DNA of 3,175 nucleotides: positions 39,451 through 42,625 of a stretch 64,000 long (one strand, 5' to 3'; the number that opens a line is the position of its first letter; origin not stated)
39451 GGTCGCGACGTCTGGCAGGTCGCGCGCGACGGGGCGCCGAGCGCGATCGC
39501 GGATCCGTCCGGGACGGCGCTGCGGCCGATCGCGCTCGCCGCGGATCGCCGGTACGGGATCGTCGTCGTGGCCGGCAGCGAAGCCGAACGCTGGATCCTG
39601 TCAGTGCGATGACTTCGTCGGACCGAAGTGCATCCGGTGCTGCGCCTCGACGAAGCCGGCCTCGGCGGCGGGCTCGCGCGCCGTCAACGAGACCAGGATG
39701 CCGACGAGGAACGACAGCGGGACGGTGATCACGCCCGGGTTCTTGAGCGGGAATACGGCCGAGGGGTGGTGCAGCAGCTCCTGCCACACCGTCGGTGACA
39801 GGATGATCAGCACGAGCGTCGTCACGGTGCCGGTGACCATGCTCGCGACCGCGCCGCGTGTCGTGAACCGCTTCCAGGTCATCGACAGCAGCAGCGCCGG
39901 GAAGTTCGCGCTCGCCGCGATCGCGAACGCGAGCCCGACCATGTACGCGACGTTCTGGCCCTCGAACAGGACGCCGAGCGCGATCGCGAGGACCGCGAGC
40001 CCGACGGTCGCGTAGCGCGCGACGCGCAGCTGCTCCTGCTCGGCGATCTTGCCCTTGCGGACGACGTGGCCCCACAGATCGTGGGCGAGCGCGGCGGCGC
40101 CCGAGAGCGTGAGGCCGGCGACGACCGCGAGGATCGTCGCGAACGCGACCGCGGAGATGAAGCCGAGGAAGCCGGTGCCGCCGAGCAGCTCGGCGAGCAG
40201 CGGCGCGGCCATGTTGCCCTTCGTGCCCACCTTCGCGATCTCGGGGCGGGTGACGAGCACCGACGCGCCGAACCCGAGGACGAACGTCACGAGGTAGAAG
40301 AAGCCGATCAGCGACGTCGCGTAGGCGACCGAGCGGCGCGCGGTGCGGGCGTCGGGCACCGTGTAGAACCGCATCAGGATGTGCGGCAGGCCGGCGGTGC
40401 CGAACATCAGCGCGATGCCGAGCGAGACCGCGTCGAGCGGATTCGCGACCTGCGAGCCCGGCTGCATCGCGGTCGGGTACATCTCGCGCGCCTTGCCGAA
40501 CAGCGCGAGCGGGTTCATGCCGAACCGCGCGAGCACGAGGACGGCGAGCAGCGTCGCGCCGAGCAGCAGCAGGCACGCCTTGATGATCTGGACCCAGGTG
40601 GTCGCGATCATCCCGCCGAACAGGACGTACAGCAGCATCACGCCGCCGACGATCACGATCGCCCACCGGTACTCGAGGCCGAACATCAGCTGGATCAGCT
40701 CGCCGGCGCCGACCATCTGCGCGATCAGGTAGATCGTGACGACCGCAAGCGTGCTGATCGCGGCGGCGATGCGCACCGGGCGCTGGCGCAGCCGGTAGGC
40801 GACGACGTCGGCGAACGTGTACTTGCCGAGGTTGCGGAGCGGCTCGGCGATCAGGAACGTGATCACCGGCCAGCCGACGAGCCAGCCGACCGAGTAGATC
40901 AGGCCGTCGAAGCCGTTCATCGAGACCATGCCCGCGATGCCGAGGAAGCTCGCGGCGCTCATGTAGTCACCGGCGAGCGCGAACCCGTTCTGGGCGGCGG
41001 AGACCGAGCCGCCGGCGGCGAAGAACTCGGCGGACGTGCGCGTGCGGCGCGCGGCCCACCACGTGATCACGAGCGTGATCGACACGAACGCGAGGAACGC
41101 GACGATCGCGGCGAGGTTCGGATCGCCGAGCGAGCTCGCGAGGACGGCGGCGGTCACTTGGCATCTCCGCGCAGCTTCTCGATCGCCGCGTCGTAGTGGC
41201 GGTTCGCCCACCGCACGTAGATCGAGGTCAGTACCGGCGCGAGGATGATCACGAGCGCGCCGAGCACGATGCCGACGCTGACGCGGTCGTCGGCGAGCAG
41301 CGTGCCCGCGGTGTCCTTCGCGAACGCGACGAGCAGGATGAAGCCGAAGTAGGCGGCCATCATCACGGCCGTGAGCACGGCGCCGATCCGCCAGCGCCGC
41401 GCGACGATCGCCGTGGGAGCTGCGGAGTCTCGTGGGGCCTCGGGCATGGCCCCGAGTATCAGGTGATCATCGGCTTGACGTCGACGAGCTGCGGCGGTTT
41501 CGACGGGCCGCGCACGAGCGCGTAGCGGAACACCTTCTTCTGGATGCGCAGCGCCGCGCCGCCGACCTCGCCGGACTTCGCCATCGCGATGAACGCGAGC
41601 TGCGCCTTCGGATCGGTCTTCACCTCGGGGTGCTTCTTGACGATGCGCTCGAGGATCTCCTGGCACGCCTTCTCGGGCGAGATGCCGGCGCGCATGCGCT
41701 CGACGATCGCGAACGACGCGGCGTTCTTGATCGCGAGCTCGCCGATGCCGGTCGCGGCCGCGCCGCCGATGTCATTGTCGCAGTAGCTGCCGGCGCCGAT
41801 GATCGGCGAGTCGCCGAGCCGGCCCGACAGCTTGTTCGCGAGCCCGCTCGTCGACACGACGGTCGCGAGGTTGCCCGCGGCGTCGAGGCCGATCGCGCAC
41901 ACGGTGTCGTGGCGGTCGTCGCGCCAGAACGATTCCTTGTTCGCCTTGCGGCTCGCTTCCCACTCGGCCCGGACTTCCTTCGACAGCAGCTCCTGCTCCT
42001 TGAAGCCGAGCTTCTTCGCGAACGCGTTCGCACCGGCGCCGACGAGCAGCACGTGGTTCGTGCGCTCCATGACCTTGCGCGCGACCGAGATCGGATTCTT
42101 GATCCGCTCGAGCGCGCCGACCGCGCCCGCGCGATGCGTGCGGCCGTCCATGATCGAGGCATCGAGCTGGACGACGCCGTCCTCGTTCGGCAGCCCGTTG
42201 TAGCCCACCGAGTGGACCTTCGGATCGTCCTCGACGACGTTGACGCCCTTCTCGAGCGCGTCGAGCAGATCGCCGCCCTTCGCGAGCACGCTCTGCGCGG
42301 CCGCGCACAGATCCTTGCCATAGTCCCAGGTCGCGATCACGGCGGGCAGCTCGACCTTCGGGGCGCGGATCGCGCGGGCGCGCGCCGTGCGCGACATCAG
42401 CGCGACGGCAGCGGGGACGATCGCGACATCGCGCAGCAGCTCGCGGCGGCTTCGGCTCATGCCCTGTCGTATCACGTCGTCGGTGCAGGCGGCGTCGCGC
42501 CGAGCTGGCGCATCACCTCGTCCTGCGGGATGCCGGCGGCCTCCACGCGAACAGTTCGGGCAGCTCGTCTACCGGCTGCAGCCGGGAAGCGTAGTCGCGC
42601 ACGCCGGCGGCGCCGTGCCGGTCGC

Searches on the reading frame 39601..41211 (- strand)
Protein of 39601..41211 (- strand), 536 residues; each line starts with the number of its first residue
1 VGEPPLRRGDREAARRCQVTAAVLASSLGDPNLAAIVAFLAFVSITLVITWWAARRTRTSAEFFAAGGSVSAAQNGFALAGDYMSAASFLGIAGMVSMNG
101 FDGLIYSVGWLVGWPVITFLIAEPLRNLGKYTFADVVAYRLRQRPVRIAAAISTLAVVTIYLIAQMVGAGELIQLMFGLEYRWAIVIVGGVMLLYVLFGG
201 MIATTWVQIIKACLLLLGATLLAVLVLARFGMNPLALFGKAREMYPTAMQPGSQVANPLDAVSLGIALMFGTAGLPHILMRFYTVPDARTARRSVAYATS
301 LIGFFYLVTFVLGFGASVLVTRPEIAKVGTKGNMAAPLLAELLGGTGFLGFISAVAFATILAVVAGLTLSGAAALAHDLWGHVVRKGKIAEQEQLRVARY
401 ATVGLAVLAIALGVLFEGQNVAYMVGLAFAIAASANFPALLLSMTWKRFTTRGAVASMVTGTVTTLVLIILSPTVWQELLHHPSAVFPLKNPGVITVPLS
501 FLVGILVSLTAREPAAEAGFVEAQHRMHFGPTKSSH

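Call 43: search_protein_families(library=pfam, proteins=[window:39601-41211:-], max_evalue=0.01)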
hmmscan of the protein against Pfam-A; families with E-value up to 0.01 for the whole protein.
window:39601-41211:- (536 aa): 1 family
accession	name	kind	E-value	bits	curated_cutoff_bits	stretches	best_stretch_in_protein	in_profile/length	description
PF00474.23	SSF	-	4.6e-104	348.9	22.8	1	63-461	1-406/406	Sodium:solute symporter family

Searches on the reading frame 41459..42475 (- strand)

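Call 73: search_protein_families(library=pfam, proteins=[window:41459-42475:-], max_evalue=0.001)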
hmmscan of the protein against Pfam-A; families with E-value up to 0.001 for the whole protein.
window:41459-42475:- (338 aa): 1 family
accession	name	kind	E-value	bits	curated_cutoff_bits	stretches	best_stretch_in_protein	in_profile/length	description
PF01112.23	Asparaginase_2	-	7e-70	236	27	1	57-305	30-285/309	Asparaginase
